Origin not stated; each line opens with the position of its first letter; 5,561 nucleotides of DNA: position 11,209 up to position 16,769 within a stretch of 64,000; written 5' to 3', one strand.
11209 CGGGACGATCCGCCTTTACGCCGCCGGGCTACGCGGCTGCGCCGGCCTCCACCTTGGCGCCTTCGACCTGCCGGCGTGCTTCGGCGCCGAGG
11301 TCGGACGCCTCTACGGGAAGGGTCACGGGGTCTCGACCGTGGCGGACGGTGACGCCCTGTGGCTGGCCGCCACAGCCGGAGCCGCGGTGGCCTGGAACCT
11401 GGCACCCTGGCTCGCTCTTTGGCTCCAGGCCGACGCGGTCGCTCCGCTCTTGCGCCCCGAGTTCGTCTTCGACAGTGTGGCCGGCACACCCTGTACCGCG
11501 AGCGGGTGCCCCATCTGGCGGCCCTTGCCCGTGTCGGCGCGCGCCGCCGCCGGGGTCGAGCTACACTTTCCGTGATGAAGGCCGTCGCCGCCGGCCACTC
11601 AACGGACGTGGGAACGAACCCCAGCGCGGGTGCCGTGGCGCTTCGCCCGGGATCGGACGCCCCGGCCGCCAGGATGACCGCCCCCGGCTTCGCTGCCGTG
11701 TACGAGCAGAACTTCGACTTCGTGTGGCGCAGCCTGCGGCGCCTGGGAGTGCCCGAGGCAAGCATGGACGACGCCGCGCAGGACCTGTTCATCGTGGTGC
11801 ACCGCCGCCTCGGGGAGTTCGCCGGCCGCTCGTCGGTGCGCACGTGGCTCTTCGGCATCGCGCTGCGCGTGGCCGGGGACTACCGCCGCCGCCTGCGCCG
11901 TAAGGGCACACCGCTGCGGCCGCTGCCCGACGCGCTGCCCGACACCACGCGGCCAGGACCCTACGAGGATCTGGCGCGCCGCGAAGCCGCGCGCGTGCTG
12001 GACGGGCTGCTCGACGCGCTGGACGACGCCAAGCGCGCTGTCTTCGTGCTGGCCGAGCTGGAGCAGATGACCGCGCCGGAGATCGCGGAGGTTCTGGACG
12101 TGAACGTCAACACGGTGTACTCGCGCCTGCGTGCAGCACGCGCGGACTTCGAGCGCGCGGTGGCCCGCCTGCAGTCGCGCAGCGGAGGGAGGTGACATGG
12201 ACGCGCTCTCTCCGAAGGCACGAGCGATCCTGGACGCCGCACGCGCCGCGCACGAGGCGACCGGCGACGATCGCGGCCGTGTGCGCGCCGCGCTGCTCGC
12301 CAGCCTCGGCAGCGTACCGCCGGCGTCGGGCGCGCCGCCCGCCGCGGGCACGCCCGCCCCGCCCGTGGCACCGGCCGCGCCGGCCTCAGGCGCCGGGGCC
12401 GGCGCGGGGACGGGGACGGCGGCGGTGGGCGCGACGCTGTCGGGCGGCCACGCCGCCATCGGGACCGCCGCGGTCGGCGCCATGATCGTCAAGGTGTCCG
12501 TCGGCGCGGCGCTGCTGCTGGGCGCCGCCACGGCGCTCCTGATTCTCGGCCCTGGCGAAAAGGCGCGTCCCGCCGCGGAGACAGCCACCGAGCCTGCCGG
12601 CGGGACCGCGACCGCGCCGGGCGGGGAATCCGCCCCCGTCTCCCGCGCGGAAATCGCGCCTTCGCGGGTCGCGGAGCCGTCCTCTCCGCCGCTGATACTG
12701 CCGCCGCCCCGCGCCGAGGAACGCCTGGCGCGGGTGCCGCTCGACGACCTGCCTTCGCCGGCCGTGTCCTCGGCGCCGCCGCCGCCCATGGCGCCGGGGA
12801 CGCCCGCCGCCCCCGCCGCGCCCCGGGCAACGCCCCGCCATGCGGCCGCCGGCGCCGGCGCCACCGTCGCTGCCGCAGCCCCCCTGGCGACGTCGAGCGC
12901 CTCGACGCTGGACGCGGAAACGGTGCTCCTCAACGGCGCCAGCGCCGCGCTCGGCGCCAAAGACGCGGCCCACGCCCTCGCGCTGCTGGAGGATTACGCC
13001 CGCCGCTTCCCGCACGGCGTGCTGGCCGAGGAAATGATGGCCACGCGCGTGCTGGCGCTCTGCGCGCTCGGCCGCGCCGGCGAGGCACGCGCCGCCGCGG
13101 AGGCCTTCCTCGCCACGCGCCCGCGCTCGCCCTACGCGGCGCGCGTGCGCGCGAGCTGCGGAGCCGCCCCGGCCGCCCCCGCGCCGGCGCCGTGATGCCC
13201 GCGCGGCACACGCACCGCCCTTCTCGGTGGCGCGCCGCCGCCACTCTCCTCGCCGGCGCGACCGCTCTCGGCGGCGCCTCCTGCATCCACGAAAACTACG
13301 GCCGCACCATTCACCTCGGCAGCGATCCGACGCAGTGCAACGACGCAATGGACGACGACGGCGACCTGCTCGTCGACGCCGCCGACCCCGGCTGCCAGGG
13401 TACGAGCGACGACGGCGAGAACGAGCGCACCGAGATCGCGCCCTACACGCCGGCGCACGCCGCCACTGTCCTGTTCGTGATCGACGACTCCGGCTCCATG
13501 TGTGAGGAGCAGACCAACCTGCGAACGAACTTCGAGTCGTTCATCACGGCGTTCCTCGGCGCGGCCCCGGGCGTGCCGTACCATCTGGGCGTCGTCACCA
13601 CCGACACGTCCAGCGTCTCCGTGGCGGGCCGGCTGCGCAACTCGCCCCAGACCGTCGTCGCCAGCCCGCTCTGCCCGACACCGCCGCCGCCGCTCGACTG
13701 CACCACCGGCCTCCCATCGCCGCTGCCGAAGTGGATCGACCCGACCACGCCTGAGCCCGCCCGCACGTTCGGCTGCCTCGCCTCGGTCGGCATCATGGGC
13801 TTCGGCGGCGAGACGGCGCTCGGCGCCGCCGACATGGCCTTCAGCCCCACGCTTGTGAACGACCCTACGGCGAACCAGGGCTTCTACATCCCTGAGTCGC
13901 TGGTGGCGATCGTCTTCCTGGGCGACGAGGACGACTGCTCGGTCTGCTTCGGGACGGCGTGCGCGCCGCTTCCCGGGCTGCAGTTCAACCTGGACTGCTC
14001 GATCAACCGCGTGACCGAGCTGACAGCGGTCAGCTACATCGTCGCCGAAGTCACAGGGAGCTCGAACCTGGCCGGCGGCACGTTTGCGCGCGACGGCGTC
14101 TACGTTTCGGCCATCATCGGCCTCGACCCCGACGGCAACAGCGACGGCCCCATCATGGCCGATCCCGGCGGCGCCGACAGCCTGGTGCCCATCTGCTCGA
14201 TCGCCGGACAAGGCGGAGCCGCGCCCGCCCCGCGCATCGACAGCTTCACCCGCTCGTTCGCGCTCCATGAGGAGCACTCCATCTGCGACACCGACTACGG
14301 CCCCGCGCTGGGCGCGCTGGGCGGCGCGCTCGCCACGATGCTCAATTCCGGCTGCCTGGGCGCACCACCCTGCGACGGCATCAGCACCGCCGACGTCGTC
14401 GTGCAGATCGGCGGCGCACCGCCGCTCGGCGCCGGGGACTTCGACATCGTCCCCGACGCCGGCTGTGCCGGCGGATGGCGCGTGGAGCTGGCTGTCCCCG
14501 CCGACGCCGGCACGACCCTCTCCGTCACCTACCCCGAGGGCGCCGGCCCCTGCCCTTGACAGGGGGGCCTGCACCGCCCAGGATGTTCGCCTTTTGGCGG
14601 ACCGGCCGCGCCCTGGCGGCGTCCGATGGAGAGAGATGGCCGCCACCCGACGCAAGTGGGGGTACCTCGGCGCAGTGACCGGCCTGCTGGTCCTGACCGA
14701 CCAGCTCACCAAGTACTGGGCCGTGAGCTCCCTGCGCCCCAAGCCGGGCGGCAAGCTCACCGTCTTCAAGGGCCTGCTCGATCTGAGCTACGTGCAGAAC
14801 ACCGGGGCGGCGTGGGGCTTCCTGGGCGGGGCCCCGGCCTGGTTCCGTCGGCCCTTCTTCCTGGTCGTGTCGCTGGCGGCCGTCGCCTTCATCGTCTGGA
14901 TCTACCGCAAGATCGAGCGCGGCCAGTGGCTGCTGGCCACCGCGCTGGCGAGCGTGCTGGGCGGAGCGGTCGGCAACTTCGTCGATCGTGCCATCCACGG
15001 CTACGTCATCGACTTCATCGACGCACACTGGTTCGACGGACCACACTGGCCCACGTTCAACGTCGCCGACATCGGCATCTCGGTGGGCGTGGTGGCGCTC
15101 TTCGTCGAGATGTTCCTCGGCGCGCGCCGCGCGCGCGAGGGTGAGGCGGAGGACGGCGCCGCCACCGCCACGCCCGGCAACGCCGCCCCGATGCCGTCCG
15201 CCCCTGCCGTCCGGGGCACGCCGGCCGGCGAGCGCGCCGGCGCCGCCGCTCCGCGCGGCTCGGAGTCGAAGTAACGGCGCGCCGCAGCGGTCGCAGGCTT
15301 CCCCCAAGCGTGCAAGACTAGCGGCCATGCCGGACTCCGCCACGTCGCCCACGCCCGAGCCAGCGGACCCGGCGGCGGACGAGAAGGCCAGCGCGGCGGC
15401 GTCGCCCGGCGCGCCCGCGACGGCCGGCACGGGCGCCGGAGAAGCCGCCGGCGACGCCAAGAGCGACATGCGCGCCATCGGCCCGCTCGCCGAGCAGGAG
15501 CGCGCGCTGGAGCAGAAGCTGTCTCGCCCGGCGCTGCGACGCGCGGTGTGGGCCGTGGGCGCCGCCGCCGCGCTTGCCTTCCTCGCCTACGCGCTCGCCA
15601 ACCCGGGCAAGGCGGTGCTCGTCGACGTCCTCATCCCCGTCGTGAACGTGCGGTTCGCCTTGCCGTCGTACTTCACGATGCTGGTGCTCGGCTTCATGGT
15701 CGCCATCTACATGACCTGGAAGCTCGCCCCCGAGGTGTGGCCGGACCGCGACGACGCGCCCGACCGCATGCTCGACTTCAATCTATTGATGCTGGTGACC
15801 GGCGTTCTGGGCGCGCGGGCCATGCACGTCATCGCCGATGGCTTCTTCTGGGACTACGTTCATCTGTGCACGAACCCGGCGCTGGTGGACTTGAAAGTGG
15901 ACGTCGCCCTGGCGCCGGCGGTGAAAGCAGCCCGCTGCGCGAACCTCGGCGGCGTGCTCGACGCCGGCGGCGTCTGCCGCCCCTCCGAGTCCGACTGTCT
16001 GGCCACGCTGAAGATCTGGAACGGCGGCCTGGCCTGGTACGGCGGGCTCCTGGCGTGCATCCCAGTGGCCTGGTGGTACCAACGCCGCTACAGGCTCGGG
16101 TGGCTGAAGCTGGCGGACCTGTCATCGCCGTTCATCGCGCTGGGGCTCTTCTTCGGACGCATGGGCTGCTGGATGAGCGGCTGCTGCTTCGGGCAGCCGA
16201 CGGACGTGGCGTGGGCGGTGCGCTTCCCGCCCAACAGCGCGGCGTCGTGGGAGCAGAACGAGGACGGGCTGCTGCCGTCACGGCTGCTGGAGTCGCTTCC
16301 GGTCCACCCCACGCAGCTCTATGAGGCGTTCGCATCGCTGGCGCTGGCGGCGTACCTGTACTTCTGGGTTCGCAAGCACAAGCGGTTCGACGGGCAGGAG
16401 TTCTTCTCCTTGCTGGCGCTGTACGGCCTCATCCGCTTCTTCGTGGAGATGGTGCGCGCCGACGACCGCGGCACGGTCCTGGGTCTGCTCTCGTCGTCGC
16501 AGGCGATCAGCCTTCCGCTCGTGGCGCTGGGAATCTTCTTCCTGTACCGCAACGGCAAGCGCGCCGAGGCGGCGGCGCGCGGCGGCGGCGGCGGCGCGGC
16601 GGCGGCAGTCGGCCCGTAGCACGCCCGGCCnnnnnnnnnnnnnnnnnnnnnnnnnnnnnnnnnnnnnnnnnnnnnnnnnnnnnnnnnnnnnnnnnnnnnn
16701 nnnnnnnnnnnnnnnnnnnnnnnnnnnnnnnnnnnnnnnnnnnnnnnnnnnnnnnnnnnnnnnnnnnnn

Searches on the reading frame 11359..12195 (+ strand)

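Call 67: search_protein_families(library=pfam, proteins=[window:11359-12195:+], max_evalue=0.001)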
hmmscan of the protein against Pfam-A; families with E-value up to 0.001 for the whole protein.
window:11359-12195:+ (278 aa): 5 families
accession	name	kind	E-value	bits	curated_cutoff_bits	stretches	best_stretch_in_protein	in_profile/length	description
PF08281.18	Sigma70_r4_2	-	5.4e-12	45.6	25.7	1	214-262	4-52/54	Sigma-70, region 4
PF04542.20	Sigma70_r2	-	1.2e-09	38.2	24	1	115-181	2-70/71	Sigma-70 region 2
PF13384.12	HTH_23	-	1.1e-05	25.6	24.6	1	222-259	3-40/50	Homeodomain-like domain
PF04545.22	Sigma70_r4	-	3.3e-05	23.7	24.1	1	217-261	1-45/50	Sigma-70, region 4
PF12840.13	HTH_20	-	0.00084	19.7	27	1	231-258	10-40/51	Helix-turn-helix domain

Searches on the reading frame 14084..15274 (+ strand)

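Call 67: search_protein_families(library=pfam, proteins=[window:14084-15274:+], max_evalue=0.001)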
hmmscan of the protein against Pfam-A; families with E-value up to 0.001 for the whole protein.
window:14084-15274:+ (396 aa): 1 family
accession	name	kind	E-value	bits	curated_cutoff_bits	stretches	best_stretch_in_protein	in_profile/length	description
PF01252.23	Peptidase_A8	-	1.1e-39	136.3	25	1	200-344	3-141/142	Signal peptidase (SPase) II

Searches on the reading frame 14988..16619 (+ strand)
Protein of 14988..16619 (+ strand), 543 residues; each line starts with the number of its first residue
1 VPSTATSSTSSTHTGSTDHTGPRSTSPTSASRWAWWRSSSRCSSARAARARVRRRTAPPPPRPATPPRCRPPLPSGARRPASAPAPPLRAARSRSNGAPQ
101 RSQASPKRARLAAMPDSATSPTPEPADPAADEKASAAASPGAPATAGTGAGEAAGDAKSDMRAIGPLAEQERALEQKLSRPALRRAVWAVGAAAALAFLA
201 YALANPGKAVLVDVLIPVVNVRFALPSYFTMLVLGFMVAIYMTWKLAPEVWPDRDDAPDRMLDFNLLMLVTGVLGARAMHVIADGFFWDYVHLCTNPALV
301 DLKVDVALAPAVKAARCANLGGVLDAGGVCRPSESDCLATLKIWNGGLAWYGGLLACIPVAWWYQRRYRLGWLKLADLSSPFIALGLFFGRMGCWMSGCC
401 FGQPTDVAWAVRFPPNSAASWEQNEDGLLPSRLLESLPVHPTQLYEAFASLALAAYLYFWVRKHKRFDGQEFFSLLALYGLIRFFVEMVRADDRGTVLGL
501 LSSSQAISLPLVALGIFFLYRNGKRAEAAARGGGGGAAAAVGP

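Call 67: search_protein_families(library=pfam, proteins=[window:14988-16619:+], max_evalue=0.001)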
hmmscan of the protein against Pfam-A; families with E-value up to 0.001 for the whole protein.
window:14988-16619:+ (543 aa): 1 family
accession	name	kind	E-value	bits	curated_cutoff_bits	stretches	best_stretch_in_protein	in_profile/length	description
PF01790.23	LGT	-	1.7e-54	185.1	24.9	1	223-520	9-239/240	Prolipoprotein diacylglyceryl transferase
